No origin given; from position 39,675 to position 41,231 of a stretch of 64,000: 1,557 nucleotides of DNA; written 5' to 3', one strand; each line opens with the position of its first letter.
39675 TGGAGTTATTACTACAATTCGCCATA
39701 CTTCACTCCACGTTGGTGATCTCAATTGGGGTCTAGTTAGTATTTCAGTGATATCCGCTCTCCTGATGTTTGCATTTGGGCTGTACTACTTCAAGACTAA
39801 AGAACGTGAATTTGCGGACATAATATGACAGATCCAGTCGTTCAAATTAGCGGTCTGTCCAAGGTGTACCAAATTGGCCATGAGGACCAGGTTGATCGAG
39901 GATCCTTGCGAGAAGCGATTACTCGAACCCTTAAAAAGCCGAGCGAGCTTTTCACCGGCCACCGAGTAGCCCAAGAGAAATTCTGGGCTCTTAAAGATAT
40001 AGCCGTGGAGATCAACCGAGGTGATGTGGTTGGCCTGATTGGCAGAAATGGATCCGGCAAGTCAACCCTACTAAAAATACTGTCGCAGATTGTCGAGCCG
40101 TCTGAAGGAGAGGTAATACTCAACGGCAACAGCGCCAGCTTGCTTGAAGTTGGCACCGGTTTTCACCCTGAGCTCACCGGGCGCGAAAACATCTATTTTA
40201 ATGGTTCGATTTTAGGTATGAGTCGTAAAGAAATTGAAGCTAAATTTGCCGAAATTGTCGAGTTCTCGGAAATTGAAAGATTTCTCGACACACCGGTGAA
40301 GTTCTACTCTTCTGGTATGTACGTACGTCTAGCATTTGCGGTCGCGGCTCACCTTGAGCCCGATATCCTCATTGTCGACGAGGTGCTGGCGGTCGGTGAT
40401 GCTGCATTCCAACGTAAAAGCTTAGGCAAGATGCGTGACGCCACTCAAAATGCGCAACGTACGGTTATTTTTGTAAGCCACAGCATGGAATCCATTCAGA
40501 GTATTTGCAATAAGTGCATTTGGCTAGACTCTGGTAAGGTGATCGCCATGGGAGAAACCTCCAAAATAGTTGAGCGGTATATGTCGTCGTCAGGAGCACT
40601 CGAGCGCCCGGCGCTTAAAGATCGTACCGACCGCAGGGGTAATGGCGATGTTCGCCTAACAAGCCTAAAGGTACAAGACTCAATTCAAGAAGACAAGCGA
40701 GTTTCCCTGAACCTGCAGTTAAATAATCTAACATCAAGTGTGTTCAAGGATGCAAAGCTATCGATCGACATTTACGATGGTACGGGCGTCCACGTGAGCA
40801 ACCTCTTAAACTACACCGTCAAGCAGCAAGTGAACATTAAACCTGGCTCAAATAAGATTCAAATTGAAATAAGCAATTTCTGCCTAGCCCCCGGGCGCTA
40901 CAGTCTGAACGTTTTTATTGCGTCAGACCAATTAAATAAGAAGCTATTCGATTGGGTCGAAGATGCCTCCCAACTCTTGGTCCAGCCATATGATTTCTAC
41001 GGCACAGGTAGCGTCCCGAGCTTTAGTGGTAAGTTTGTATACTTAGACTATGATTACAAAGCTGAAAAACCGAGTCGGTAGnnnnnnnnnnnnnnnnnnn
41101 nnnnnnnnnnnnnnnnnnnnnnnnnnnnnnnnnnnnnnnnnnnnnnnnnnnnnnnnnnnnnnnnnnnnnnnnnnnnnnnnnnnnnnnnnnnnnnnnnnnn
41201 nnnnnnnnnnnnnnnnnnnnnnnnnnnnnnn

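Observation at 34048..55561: GDP-fucose, ABC-transporter-dependent glycan locus with three methyltransferase genes and a Wzt C-terminal extension: candidate methyl-terminated polymer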

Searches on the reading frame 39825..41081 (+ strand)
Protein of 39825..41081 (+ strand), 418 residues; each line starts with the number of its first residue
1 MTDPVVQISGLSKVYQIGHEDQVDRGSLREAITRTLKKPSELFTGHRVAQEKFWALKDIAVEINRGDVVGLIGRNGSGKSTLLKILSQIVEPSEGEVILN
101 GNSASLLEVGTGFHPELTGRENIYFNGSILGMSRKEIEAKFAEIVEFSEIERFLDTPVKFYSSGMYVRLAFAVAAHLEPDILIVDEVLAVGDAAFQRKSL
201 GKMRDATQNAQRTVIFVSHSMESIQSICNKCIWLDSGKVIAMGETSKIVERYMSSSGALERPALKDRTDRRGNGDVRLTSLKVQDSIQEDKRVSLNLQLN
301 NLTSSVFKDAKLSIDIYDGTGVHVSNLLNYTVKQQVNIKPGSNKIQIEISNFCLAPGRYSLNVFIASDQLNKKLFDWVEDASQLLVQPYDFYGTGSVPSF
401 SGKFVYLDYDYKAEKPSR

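Call 3: search_protein_families(library=pfam, proteins=[window:39825-41081:+])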
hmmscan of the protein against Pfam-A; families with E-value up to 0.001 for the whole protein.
window:39825-41081:+ (418 aa): 4 families
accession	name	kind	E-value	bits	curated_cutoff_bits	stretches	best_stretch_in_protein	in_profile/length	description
PF00005.33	ABC_tran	-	2.8e-21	77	25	1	56-187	1-135/137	ABC transporter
PF14524.12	Wzt_C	-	2.8e-09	37.5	30.4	1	269-388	3-131/143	Wzt C-terminal domain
PF13304.12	AAA_21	-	1.7e-06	28.8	27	1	69-150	2-70/304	AAA domain, putative AbiEii toxin, Type IV TA system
PF13555.12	AAA_29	-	0.00014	22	27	1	61-101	17-56/61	P-loop containing region of AAA domain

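Call 6: search_protein_families(library=ncbifam, proteins=[window:39825-41081:+])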
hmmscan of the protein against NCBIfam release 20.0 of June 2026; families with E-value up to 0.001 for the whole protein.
window:39825-41081:+ (418 aa): 182 families (the best 25 are shown)
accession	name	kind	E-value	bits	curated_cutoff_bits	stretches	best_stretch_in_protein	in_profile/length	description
NF010065.0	PRK13545.1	equivalog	1.4e-59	202.2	538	1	40-269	25-251/549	teichoic acids export protein ATP-binding subunit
NF050108.1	galactan_ABC_ATP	equivalog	1.3e-57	194.9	400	1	30-254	14-242/244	galactan export ABC transporter ATP-binding subunit Wzt/RfbE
NF010066.0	PRK13546.1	equivalog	6.9e-55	186.2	320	1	49-253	33-235/264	teichoic acids export ABC transporter ATP-binding subunit TagH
TIGR01188.1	drrA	subfamily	1.2e-35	123.3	312.45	1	51-282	4-245/302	daunorubicin resistance ABC transporter, ATP-binding protein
TIGR04521.1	ECF_ATPase_2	equivalog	2.6e-32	112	330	2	118-252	101-236/279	energy-coupling factor transporter ATPase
TIGR04520.1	ECF_ATPase_1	equivalog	4.5e-28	98.4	315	2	120-252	96-227/269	energy-coupling factor transporter ATPase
NF010158.0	PRK13637.1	equivalog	1.1e-26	93.6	390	2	120-249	102-233/287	energy-coupling factor transporter ATPase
TIGR00968.1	3a0106s01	subfamily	2.2e-26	92.8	342.75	1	52-251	12-221/237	sulfate ABC transporter ATP-binding protein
NF040933.2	ABC_arch_GlcV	equivalog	2.5e-26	92.4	450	2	113-336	94-321/357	glucose ABC transporter ATP-binding protein GlcV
TIGR01186.1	proV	subfamily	1.3e-24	87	326.6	1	55-249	8-218/363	betaine/proline/choline family ABC transporter ATP-binding protein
NF033858.1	ABC2_perm_RbbA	equivalog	1.4e-24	86.1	1050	2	110-279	86-255/909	ribosome-associated ATPase/putative transporter RbbA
NF010060.0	PRK13537.1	equivalog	1.8e-24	86.2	521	1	56-252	31-237/314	nodulation factor ABC transporter ATP-binding protein NodI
NF010059.0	PRK13536.1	equivalog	2.6e-24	85.6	549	1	56-251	59-264/342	nodulation factor ABC transporter ATP-binding protein NodI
TIGR01288.1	nodI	equivalog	5.6e-24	84.7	424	1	56-252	20-226/303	nodulation factor ABC transporter ATP-binding protein NodI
NF040840.2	tungstate_WtpC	equivalog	2e-23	83.2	440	1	54-252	14-222/347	tungstate ABC transporter ATP-binding protein WtpC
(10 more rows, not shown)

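Call 12: find_encoding_contigs(protein=window:39825-41081:+, flank=10000, max_places=6)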
Protein window:39825-41081:+ (418 aa): no gene with exactly this product is on record in the collection.

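Call 13: search_solved_structures(query=window:39825-41081:+, max_evalue=0.01, show_alignments=0)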
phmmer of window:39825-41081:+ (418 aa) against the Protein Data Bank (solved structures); distinct sequences matched with E-value up to 0.01: 550 (the best 60 are shown).
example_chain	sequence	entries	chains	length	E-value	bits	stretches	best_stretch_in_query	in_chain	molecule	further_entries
8dku_A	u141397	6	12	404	4.7e-66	226.7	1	48-386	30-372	ABC transporter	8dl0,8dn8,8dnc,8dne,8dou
7k2t_A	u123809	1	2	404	1.2e-65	225.3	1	48-386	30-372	ABC transporter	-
6amx_A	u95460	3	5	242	2.6e-61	211.1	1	47-253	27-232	ABC transporter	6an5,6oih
6m96_A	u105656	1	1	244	6.8e-61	209.7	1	47-253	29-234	ABC transporter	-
6jbh_A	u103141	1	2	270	2.5e-54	188.1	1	51-268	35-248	TarH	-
7dd0_A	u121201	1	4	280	3.3e-50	174.5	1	50-255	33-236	Teichoic acids export ATP-binding protein TagH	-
9cfl_B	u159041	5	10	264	8.4e-48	166.6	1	50-261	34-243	Teichoic acids export ATP-binding protein TagH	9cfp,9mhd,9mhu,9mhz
9qfx_C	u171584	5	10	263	3.8e-47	164.4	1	54-254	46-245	ABC transporter ATP-binding protein | Probable o-antigen/lipopolysaccharide transport ATP-binding protein ABC transporter RfbE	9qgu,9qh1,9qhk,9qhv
9qhw_C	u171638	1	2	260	3.8e-47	164.4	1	54-254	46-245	ABC transporter ATP-binding protein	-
9qhj_C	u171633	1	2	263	9.8e-47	163.1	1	54-254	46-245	Probable o-antigen/lipopolysaccharide transport ATP-binding protein ABC transporter RfbE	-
9qhx_C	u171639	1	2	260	9.8e-47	163.1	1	54-254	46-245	ABC transporter ATP-binding protein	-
8tsi_A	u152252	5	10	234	3.1e-34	121.9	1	68-269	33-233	ABC transporter ATP-binding protein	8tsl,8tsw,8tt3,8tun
8tsh_A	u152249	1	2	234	8e-34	120.6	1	68-269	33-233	ABC transporter ATP-binding protein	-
8s7v_K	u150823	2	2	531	1.5e-29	106.5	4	107-276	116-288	Glycine betaine/carnitine/choline transport ATP-binding protein OpuCA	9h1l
7w01_A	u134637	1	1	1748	6.8e-26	94.5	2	46-252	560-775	Phospholipid-transporting ATPase ABCA3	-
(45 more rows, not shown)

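Call 16: find_related_loci(query=window:39825-41081:+, collection=genome_contigs, flank=10000)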
Query window:39825-41081:+ (418 aa) in genome_contigs; peptide patterns used: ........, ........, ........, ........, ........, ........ (x = any residue, [..] = any of these).
600 stretches matched a pattern (row limit reached: there are more); 581 encode a relative of the query (tblastn E <= 1e-3); the best 80 are kept; 80 distinct loci.
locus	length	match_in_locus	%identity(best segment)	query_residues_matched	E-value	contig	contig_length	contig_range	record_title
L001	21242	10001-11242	58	1-412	6e-170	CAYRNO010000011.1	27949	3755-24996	MAG TPA_asm: uncultured Candidatus Saccharibacteria bacterium isolate SRP173033_co3_39 genome assembly, contig: NODE_187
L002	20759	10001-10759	67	1-252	2e-114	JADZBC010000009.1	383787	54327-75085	MAG: bacterium isolate SJ655 c_000001012947, whole genome shotgun sequence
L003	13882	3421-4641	48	1-399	1e-112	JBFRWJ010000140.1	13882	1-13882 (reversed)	MAG: Spirulina sp. isolate 05_out_wi_sediment_bin.10 05outWiSedB10_c_000000578488, whole genome shotgun sequence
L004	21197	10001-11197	46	4-398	3e-110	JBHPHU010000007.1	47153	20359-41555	Candidatus Omnitrophota bacterium isolate SAG AM-312-B13 AM-312-B13_NODE_7, whole genome shotgun sequence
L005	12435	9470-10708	42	1-407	1e-102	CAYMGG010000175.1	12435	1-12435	MAG TPA_asm: uncultured Planctomycetaceae bacterium isolate binchicken_co66_165 genome assembly, contig: NODE_7716_lengt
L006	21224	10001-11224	43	5-393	9e-102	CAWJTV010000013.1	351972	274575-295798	MAG: uncultured Planctomycetota bacterium isolate MFD04463.bin.2.167 genome assembly, contig: contig_25093, whole genome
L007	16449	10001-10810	60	3-276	7e-101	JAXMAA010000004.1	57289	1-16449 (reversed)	MAG: Candidatus Saccharimonadales bacterium isolate STL-PAT16 C2.208.fa-4, whole genome shotgun sequence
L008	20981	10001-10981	51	4-320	1e-98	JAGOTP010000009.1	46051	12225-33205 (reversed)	Patescibacteria group bacterium isolate Gw_Eff_bin_431 Gw_Eff_1252_length_46051_cov_10.977920, whole genome shotgun sequ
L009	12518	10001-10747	60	4-253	3e-97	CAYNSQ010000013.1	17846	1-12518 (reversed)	MAG TPA_asm: uncultured Candidatus Saccharibacteria bacterium isolate SRP292972_co3_107 genome assembly, contig: NODE_15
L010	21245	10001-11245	41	1-414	8e-97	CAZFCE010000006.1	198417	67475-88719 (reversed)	MAG TPA_asm: uncultured Caldilineaceae bacterium isolate binchicken_co20_290 genome assembly, contig: NODE_137_length_19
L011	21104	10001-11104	44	3-367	3e-96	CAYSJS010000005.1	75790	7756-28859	MAG TPA_asm: uncultured Candidatus Saccharibacteria bacterium isolate SRP135725_co1_201 genome assembly, contig: NODE_21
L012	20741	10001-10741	59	4-252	4e-95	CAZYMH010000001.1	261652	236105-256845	MAG TPA_asm: uncultured Candidatus Saccharibacteria bacterium isolate SRP300315_co1_59 genome assembly, contig: NODE_9_l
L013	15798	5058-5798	58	4-253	5e-95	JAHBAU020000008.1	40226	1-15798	MAG: Candidatus Saccharibacteria bacterium isolate AQU-11 c_000000046569, whole genome shotgun sequence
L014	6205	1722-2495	59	3-262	5e-95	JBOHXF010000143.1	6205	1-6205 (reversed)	MAG: Opitutaceae bacterium isolate TC-S_metabat2.bin.471 k127_3580730, whole genome shotgun sequence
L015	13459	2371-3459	45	4-368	3e-94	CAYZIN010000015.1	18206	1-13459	MAG TPA_asm: uncultured Candidatus Saccharibacteria bacterium isolate SRP200132_co1_785 genome assembly, contig: NODE_53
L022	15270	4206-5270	46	6-369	4e-92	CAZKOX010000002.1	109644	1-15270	MAG TPA_asm: uncultured Candidatus Saccharibacteria bacterium isolate SRP192515_co1_375 genome assembly, contig: NODE_91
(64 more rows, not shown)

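Call 17: predict_structure(protein=window:39825-41081:+)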
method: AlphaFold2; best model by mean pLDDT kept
length: 418 residues; sequences in the alignment: 1
mean_pLDDT: 31.8   pTM: 0.20
mean pLDDT of the five models: 31.8, 30.5, 30.3, 29.3, 28.9
residues with pLDDT >= 90: 0; 70-90: 0; 50-70: 0; < 50: 418
segments of 3 or more residues with pLDDT < 50: 1-418
pLDDT, mean of each block of 10 residues (from residue 1): 31 33 37 35 27 29 29 34 36 30 24 23 27 36 32 26 28 32 29 27 33 34 39 38 39 30 26 29 33 37 37 39 29 33 38 38 38 33 29 26 25 29
secondary structure, 60 per line:
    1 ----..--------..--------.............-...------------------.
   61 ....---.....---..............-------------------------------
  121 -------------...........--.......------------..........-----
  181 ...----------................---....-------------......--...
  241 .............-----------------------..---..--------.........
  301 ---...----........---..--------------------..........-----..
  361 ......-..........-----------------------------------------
elements in order: H25-37 E60-64 E68-72 H76-89 H134-144 H147-153 H166-175 E181-183 H194-209 E213-216 E230-235 E238-244 H245-253 E292-300 E311-318 E344-353 E359-366 H368-377

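Call 22: find_homologous_proteins(query=window:39825-41081:+, max_evalue=1e-20)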
Query window:39825-41081:+ (418 aa): 8000 proteins with E <= 1e-20 among 8000 candidates; the best 120 are listed.
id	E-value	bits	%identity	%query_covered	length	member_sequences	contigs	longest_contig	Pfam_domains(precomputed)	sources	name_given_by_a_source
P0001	2.2e-262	888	95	100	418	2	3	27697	PF14524.13,PF00005.34,PF13304.13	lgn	-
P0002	3.2e-179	614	65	99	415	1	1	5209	PF14524.13,PF00005.34,PF13304.13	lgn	-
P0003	5.1e-171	587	61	99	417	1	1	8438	PF14524.13,PF00005.34,PF13175.13,PF13304.13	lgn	-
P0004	1.1e-170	586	61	99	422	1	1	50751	PF14524.13,PF00005.34,PF13304.13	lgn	-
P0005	1.0e-166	573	61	97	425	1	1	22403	PF14524.13,PF00005.34,PF13304.13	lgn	-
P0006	2.5e-166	572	60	98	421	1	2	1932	PF14524.13,PF00005.34,PF13304.13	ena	-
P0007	3.6e-166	571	59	99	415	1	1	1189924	PF14524.13,PF00005.34,PF13175.13,PF13304.13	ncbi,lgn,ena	-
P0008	8.0e-165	567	59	99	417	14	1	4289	PF14524.13,PF00005.34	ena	-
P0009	1.2e-164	566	60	99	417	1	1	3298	PF14524.13,PF00005.34,PF13175.13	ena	-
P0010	8.2e-163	560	58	98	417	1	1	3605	PF14524.13,PF00005.34,PF13304.13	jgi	jgi:lipopolysaccharide transport system ATP-binding protein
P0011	8.5e-163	560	59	98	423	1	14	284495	PF14524.13,PF00005.34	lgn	-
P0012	1.3e-162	559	60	95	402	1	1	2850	PF14524.13,PF00005.34,PF13304.13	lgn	-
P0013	5.8e-162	557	58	98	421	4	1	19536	PF14524.13,PF00005.34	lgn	-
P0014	1.2e-161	556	59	99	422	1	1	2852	PF14524.13,PF00005.34,PF13304.13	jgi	jgi:lipopolysaccharide transport system ATP-binding protein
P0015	1.9e-161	556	58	99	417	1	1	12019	PF14524.13,PF00005.34,PF13304.13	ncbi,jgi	jgi:lipopolysaccharide transport system ATP-binding protein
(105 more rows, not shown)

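Call 26: find_encoding_contigs(protein=P0001, flank=10000, max_places=3)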
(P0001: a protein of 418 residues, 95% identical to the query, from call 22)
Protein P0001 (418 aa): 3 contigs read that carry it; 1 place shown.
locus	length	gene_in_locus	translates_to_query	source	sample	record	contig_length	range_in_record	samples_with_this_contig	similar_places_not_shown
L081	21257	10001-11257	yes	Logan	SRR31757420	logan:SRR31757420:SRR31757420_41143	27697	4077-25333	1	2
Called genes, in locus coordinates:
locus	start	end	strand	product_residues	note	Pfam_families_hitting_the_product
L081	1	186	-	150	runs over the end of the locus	-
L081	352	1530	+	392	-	PF25371:DUF7884, PF02353:CMAS, PF13489:Methyltransf_23, PF08241:Methyltransf_11, PF08242:Methyltransf_12, PF13649:Methyltransf_25, PF13847:Methyltransf_31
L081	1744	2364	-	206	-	PF01726:LexA_DNA_bind, PF00717:Peptidase_S24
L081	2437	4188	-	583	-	PF12229:PG_binding_4, PF04294:VanW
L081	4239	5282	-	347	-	PF00483:NTP_transferase, PF12804:NTP_transf_3, PF22640:ManC_GMP_beta-helix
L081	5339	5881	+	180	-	-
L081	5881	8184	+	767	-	PF16158:N_BRCA1_IG (faint)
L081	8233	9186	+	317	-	PF01073:3Beta_HSD (faint), PF01370:Epimerase, PF04321:RmlD_sub_bind (weak), PF16363:GDP_Man_Dehyd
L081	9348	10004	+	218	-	PF01061:ABC2_membrane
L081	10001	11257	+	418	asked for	PF00005:ABC_tran, PF13304:AAA_21 (weak), PF14524:Wzt_C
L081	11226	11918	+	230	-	PF05050:Methyltransf_21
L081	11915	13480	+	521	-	PF07021:MetW (weak), PF13489:Methyltransf_23, PF08241:Methyltransf_11, PF08242:Methyltransf_12, PF13649:Methyltransf_25, PF13847:Methyltransf_31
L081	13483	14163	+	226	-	PF13489:Methyltransf_23, PF07021:MetW, PF13649:Methyltransf_25, PF13847:Methyltransf_31, PF08241:Methyltransf_11, PF08242:Methyltransf_12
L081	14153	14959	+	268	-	PF00535:Glycos_transf_2, PF13641:Glyco_tranf_2_3 (weak)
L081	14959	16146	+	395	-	PF00534:Glycos_transf_1, PF13692:Glyco_trans_1_4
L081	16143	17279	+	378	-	PF13439:Glyco_transf_4, PF20706:GT4-conflict (weak), PF00534:Glycos_transf_1, PF13692:Glyco_trans_1_4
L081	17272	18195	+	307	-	PF00535:Glycos_transf_2, PF13641:Glyco_tranf_2_3, PF13632:Glyco_trans_2_3 (weak)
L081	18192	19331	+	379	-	PF13439:Glyco_transf_4, PF20706:GT4-conflict, PF00534:Glycos_transf_1, PF13692:Glyco_trans_1_4, PF13524:Glyco_trans_1_2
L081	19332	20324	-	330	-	PF01370:Epimerase, PF04321:RmlD_sub_bind, PF05368:NmrA (weak), PF16363:GDP_Man_Dehyd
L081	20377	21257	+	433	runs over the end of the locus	PF04932:Wzy_C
